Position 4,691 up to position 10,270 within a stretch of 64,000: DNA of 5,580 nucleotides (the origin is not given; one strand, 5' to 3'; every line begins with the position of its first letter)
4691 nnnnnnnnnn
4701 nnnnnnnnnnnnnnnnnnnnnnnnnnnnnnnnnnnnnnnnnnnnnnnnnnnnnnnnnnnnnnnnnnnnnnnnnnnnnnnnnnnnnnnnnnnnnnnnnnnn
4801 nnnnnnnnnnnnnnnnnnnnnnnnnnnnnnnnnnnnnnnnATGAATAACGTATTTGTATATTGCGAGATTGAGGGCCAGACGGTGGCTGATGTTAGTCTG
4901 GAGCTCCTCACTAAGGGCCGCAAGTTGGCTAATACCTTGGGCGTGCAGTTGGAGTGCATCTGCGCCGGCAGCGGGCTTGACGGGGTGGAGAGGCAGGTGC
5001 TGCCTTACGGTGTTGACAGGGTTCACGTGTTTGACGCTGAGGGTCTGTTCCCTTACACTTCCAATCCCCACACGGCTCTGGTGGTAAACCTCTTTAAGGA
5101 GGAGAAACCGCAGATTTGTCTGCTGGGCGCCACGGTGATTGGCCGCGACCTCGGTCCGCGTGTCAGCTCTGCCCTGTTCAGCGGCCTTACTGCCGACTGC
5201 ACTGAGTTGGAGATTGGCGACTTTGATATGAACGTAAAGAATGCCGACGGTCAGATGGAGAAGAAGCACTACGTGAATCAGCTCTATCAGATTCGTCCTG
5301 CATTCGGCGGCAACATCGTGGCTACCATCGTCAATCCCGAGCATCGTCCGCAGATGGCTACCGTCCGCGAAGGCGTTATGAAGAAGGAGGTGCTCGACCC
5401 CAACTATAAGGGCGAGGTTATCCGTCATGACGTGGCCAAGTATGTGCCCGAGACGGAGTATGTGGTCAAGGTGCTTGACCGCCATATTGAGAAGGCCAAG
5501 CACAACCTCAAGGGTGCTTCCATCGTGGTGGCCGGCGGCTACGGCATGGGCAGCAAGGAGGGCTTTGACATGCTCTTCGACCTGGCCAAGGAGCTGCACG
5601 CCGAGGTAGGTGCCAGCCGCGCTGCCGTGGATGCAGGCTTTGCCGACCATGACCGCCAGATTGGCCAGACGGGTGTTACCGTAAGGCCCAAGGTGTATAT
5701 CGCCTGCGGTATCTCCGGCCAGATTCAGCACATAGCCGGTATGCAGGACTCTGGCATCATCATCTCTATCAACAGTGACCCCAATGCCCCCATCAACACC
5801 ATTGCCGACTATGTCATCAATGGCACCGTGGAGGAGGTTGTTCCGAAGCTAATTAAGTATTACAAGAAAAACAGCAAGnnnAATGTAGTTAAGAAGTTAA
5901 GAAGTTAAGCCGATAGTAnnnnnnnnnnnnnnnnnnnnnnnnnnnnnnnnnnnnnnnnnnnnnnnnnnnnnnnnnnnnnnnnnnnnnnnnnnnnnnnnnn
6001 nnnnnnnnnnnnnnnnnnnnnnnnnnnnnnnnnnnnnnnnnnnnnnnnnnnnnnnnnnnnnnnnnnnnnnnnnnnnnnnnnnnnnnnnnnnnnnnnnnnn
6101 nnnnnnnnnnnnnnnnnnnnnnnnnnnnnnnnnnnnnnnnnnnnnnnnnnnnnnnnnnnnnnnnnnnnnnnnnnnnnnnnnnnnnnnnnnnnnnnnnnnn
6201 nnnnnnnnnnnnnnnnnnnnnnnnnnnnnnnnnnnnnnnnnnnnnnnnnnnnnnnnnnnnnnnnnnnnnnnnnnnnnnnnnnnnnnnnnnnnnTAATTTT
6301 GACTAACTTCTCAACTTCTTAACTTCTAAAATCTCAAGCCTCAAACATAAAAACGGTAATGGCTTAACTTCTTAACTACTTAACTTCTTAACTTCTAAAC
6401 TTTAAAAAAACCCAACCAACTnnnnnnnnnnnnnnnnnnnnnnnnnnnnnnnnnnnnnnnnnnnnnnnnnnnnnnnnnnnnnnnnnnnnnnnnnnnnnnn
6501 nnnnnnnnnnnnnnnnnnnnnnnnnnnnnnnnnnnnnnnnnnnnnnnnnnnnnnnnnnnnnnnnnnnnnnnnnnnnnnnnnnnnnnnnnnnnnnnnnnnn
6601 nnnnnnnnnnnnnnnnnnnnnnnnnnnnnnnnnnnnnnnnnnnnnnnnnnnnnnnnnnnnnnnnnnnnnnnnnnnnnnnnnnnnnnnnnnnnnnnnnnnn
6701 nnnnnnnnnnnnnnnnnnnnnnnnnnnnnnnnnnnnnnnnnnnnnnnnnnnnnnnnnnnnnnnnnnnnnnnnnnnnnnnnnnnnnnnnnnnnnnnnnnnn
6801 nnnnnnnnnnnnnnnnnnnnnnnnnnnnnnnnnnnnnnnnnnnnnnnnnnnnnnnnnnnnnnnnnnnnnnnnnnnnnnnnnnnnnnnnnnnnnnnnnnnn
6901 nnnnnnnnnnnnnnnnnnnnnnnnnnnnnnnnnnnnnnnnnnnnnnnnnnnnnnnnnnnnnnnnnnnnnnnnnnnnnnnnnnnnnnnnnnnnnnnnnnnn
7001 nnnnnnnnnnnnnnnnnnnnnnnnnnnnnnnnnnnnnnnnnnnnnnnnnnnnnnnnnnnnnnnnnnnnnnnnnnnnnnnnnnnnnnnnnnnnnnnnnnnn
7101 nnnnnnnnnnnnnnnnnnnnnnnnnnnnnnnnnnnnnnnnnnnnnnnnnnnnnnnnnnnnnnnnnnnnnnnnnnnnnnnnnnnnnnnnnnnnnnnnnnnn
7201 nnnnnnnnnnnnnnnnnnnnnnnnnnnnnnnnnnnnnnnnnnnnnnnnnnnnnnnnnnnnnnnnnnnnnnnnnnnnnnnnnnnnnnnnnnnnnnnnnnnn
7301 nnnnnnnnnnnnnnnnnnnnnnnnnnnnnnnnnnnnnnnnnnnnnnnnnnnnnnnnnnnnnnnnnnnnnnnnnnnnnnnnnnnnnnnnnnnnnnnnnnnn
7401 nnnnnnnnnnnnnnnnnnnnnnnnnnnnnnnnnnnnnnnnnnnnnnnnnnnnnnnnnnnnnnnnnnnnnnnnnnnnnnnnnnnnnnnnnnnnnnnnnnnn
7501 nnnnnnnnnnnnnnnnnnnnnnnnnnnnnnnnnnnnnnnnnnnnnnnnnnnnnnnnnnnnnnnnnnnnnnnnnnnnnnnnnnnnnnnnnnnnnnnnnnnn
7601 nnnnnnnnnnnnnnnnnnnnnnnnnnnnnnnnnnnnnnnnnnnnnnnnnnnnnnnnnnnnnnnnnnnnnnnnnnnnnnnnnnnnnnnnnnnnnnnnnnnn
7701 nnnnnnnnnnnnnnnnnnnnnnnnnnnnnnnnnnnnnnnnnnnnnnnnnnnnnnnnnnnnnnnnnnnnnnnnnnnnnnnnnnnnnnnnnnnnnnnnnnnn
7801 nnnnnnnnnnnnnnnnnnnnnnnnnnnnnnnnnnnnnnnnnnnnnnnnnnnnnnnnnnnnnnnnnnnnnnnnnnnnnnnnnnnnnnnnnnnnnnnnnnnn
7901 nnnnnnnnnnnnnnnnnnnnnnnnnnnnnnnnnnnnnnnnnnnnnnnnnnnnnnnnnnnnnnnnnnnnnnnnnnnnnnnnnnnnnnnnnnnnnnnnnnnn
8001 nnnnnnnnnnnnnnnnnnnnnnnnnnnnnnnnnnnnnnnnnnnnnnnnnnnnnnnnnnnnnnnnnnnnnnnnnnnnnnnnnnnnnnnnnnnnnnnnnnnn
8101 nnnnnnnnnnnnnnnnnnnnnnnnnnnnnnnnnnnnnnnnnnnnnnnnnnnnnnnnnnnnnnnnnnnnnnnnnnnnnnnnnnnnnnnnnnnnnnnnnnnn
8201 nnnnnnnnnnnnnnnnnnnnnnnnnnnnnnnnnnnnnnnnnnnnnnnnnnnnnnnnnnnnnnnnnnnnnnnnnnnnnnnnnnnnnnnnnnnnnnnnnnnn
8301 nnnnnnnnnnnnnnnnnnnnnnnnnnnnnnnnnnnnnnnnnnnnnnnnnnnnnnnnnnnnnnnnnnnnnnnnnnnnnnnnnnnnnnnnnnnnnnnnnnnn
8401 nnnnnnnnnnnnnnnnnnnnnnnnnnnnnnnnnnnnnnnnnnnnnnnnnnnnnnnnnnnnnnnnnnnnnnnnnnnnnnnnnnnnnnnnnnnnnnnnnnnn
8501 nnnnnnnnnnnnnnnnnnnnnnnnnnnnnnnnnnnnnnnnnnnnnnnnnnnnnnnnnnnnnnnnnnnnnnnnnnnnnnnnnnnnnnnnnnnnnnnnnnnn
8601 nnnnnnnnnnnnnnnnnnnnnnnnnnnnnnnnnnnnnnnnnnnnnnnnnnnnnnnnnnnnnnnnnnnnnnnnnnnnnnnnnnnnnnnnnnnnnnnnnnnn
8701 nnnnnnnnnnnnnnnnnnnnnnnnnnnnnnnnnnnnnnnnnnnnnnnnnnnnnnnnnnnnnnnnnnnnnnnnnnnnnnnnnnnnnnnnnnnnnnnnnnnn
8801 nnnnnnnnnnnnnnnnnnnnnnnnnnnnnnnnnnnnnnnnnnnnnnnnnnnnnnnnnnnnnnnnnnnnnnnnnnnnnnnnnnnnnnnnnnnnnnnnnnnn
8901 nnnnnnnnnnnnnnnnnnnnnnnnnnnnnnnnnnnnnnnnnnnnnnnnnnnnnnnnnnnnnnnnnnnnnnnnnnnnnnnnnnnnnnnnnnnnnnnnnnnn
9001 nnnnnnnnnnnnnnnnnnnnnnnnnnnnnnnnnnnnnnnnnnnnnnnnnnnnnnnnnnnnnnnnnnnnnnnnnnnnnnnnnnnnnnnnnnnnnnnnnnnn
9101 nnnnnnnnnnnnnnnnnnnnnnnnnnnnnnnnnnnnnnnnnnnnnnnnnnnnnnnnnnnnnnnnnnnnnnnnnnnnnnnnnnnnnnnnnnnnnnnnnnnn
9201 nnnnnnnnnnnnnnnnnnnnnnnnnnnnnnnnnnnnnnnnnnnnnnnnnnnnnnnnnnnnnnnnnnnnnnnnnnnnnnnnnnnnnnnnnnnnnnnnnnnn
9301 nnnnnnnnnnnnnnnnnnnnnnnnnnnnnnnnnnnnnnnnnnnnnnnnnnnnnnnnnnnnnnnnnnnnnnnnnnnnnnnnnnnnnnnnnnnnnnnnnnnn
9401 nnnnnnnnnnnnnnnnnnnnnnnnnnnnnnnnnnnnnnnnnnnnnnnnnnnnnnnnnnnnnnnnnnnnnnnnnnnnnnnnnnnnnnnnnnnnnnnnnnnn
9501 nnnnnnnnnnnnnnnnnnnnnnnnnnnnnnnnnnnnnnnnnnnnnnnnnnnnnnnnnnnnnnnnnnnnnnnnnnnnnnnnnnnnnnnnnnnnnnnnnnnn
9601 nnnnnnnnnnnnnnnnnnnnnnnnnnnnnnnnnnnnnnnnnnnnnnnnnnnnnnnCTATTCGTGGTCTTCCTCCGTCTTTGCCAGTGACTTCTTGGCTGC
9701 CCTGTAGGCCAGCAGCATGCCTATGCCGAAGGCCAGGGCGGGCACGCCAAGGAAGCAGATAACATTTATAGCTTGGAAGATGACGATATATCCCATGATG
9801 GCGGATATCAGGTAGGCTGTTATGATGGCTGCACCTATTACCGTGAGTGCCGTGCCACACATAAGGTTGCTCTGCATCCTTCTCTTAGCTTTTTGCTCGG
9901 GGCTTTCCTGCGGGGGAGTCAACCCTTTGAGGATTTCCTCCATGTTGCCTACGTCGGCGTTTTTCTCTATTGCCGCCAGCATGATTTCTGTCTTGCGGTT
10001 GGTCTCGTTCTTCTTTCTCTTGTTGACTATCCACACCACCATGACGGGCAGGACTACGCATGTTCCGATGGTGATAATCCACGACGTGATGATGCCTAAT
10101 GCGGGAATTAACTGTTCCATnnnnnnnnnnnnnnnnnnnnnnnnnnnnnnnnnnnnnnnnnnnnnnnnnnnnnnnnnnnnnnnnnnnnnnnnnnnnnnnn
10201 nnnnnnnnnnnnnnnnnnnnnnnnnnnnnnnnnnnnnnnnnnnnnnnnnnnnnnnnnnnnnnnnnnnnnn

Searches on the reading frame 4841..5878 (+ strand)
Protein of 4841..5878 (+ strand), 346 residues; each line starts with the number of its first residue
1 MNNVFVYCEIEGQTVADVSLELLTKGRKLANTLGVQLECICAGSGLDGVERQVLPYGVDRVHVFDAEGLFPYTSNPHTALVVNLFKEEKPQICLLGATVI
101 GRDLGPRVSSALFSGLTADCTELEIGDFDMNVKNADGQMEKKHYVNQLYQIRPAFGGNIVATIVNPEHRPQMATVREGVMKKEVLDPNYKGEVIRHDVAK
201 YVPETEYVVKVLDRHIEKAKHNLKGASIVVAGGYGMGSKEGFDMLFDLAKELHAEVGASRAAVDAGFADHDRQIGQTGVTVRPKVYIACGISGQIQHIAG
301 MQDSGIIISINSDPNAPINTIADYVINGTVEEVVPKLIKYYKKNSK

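Call 23: find_related_loci(query=window:4841-5878:+, collection=genome_contigs, flank=4000)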
Query window:4841-5878:+ (346 aa) in genome_contigs; peptide patterns used: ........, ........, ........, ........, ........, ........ (x = any residue, [..] = any of these).
599 stretches matched a pattern (row limit reached: there are more); 579 encode a relative of the query (tblastn E <= 1e-3); the best 80 are kept; 80 distinct loci.
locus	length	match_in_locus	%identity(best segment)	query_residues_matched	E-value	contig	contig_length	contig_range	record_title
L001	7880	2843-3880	95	1-346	0e+0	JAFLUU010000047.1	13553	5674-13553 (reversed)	MAG: Prevotellaceae bacterium isolate HAN087 Seq47, whole genome shotgun sequence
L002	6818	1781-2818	93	1-346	0e+0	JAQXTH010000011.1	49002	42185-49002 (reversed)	MAG: Prevotellaceae bacterium isolate SUG1504 k141_447094, whole genome shotgun sequence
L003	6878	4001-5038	92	1-346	0e+0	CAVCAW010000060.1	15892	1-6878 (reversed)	Bacteroidaceae bacterium isolate H07626-L1_cleanbin_000017 genome assembly, contig: Spades_H07626-L1_contig_2013, whole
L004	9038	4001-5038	90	1-346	0e+0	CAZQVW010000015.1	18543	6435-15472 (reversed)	MAG TPA_asm: uncultured Bacteroidaceae bacterium isolate SRP350583_co2_460 genome assembly, contig: NODE_4302_length_185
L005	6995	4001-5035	89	1-346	0e+0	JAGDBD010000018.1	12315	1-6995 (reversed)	MAG: Fibrobacter sp. isolate RGIG10307 Yak_Rumen.Co__c1037619, whole genome shotgun sequence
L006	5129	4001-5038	89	1-346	0e+0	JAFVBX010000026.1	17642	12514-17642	MAG: Prevotella sp. isolate RGIG5030 Roe_deer_Rumen.Co__c114038, whole genome shotgun sequence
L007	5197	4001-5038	88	1-346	0e+0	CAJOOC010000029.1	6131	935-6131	uncultured Prevotella sp. isolate Rumen_Coassembly_mag_1758 genome assembly, contig: k87_4244728, whole genome shotgun s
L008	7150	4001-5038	88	1-346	0e+0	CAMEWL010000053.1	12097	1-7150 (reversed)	MAG: uncultured Prevotellaceae bacterium isolate SRR11489746_bin.78_metaWRAP_v1.3_MAG genome assembly, contig: ERZ114667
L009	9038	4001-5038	88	1-346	0e+0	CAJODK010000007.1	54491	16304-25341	uncultured Prevotella sp. isolate Red_deer_1_mag_186 genome assembly, contig: scaffold_315, whole genome shotgun sequenc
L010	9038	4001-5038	89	1-346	0e+0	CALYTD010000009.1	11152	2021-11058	MAG: uncultured Prevotellaceae bacterium isolate SRR7188234_bin.28_metaWRAP_v1.3_MAG genome assembly, contig: ERZ9280841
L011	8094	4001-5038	88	1-346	0e+0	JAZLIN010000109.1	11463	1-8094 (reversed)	MAG: Prevotella sp. isolate T1900044978_TA20190040.MAGScoT_cleanbin_000021 SGB_4050_k141_91797, whole genome shotgun seq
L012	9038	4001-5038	87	1-346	0e+0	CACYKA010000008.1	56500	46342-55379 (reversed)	MAG: uncultured Prevotellaceae bacterium isolate RUG12014 genome assembly, contig: RUG12014_asm_8, whole genome shotgun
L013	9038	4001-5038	88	1-346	0e+0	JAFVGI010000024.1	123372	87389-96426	MAG: Prevotella sp. isolate RGIG5145 Sheep_Abomasum-4__c238907, whole genome shotgun sequence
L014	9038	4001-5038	88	1-346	0e+0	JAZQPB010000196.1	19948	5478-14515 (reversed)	MAG: Bacteroidales bacterium isolate T1900045241_TH20190011.MAGScoT_cleanbin_000011 SGB_5524_k141_1533126, whole genome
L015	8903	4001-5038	88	1-346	0e+0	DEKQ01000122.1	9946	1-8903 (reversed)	MAG TPA_asm: Prevotellaceae bacterium UBA2718 UBA2718_contig_65404, whole genome shotgun sequence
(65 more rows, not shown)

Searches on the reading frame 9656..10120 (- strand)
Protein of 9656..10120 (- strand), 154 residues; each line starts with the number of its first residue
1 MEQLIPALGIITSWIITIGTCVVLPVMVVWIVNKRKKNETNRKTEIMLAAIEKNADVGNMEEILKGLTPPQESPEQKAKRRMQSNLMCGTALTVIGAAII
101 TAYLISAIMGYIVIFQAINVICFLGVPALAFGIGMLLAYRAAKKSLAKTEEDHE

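Call 68: search_protein_families(library=pfam, proteins=[window:9656-10120:-], max_evalue=0.001)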
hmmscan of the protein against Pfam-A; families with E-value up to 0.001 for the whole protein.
window:9656-10120:- (154 aa): 1 family
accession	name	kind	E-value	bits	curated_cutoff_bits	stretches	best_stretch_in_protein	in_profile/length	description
PF19762.4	DUF6249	-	8e-06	26.2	33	1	16-141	3-102/104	Domain of unknown function (DUF6249)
